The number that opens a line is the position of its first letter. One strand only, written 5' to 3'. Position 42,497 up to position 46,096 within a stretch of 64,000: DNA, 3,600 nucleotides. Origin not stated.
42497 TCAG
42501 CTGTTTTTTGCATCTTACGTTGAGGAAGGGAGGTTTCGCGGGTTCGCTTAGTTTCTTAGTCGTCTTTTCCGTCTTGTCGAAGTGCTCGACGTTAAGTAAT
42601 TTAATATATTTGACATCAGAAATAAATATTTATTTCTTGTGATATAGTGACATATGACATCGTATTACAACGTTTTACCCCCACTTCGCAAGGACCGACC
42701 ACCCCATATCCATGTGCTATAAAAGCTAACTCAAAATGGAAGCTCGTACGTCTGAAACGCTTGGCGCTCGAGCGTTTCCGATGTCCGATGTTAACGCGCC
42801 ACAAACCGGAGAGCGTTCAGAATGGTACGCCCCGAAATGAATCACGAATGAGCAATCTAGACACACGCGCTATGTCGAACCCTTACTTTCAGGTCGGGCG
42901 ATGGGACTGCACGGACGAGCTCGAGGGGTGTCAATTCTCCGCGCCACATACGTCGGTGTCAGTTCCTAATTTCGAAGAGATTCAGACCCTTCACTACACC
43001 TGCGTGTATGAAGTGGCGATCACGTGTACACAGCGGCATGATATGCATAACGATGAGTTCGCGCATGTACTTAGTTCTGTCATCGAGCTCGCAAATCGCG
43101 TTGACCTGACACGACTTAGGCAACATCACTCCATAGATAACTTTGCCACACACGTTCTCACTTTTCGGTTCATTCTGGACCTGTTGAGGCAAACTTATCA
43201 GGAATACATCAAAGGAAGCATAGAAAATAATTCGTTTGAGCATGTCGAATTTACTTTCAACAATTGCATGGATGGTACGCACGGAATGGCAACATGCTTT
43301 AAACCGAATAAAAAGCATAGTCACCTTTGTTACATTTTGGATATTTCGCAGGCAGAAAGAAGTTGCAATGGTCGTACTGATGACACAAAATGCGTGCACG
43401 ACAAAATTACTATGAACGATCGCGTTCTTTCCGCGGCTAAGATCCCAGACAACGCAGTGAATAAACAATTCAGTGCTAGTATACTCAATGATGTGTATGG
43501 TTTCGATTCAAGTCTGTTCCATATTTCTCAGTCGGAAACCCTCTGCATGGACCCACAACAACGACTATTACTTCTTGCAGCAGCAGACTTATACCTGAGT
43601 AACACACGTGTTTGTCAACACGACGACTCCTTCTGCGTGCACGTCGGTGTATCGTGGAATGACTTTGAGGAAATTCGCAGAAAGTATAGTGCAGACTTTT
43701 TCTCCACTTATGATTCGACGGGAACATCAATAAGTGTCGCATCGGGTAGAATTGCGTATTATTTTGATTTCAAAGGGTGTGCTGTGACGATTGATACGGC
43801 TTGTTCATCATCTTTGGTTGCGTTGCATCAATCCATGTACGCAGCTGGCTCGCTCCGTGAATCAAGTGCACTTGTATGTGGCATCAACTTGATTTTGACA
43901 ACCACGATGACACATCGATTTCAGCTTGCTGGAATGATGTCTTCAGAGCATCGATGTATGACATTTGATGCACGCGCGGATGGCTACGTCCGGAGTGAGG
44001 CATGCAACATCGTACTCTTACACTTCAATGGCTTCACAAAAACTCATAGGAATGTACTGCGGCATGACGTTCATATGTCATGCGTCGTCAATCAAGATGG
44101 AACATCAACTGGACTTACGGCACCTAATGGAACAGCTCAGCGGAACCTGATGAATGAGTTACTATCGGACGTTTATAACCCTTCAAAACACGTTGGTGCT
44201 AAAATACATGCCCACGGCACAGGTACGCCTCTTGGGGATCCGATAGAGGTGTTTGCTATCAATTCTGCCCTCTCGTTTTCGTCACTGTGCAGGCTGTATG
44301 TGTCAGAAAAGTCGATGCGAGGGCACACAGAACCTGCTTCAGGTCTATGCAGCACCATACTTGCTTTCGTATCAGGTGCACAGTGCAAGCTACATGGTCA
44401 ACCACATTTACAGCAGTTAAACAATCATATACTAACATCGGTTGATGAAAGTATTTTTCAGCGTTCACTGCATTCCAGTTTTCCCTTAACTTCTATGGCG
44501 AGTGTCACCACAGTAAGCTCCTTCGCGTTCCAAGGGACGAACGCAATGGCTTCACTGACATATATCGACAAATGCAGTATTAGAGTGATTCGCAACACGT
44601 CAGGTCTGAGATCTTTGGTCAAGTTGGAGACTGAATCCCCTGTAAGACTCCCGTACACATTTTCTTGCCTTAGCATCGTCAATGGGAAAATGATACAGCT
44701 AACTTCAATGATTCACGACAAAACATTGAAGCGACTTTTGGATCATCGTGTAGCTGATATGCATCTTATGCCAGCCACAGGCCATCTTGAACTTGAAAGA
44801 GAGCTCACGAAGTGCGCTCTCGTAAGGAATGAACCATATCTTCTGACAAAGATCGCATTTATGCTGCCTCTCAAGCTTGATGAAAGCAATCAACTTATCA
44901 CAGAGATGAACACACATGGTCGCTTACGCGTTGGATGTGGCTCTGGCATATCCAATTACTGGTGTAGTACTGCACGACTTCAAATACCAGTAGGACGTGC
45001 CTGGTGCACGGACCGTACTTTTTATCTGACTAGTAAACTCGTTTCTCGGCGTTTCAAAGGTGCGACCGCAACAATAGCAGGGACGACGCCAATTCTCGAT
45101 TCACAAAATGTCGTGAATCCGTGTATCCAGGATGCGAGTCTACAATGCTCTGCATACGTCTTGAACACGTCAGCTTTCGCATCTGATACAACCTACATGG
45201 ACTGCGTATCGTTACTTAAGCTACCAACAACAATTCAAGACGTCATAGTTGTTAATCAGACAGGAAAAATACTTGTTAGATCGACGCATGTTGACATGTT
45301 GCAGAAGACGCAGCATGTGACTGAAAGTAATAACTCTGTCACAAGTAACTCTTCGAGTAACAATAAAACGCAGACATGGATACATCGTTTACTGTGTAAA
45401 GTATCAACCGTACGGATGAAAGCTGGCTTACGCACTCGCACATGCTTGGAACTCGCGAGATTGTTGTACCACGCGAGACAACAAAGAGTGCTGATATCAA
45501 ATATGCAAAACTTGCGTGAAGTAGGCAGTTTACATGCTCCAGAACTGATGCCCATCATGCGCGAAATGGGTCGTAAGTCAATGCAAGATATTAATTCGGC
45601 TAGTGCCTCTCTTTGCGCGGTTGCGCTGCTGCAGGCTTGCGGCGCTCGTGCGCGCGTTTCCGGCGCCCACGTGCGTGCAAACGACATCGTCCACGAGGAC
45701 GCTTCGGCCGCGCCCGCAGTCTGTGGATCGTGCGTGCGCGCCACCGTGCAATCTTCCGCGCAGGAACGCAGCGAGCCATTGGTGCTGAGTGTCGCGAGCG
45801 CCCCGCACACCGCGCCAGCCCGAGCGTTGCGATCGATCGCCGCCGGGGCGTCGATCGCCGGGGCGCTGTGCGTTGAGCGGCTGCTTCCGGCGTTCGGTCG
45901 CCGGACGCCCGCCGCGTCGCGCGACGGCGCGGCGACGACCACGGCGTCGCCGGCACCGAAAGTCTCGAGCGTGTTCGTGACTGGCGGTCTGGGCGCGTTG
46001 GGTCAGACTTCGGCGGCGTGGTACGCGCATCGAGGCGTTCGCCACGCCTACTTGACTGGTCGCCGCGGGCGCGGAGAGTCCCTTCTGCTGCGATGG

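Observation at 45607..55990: PKS internal modules are >99%-identical tandem duplications (1.5-kb KR-ACP unit x2; 2.14-kb KS-DH unit x3, one 5'-truncated)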

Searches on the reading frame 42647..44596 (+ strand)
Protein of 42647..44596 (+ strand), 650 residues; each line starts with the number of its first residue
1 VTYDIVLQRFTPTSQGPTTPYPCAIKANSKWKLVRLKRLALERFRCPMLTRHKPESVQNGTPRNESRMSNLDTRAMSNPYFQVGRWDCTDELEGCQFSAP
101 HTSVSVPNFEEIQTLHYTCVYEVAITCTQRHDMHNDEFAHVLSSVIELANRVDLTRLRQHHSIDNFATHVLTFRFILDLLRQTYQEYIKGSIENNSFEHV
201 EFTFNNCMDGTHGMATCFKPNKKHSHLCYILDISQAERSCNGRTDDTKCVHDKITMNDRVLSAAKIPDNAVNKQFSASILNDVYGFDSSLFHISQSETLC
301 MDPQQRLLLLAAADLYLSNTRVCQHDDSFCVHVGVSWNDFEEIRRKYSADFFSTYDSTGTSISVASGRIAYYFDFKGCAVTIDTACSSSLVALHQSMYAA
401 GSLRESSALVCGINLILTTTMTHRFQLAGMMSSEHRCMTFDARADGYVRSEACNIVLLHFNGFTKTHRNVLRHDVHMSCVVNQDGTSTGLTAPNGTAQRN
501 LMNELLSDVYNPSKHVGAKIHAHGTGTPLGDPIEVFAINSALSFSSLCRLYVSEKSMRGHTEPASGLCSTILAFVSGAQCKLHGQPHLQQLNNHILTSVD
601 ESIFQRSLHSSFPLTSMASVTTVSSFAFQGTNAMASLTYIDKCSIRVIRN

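Call 9: search_protein_families(library=pfam, proteins=[window:42647-44596:+], max_evalue=0.001)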
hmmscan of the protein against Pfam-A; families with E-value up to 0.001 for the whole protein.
window:42647-44596:+ (650 aa): 2 families
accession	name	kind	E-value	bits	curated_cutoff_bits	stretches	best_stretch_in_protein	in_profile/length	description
PF00109.32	ketoacyl-synt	-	5.9e-40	137.9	20.8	1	266-458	48-246/252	Beta-ketoacyl synthase, N-terminal domain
PF02801.28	Ketoacyl-synt_C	-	6.5e-19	68.5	20.8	1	478-576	6-106/119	Beta-ketoacyl synthase, C-terminal domain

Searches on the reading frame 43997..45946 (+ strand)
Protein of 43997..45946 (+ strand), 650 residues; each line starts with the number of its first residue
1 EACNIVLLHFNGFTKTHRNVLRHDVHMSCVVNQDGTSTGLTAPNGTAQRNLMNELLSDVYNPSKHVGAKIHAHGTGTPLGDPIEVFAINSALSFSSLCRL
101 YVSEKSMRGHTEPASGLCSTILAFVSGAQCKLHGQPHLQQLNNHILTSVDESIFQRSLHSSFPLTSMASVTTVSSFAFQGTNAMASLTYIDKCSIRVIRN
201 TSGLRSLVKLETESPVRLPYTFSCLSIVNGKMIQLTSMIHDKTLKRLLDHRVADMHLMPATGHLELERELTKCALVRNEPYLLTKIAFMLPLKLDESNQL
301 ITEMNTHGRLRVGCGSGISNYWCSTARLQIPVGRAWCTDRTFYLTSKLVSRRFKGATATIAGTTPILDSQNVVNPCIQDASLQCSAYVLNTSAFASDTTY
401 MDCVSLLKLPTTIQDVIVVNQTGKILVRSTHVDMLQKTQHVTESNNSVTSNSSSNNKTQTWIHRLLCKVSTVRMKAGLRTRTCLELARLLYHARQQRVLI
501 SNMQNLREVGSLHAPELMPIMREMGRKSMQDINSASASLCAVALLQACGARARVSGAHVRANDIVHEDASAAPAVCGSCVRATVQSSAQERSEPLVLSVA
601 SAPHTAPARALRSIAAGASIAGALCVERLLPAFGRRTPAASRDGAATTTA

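Call 9: search_protein_families(library=pfam, proteins=[window:43997-45946:+], max_evalue=0.001)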
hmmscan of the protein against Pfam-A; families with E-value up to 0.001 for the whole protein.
window:43997-45946:+ (650 aa): 2 families
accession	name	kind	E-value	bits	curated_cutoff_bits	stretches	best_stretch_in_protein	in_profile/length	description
PF02801.28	Ketoacyl-synt_C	-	5.6e-19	68.7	20.8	1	28-126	6-106/119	Beta-ketoacyl synthase, C-terminal domain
PF21089.3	PKS_DH_N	-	1.8e-05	25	27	1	233-302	16-86/103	Polyketide synthase dehydratase domain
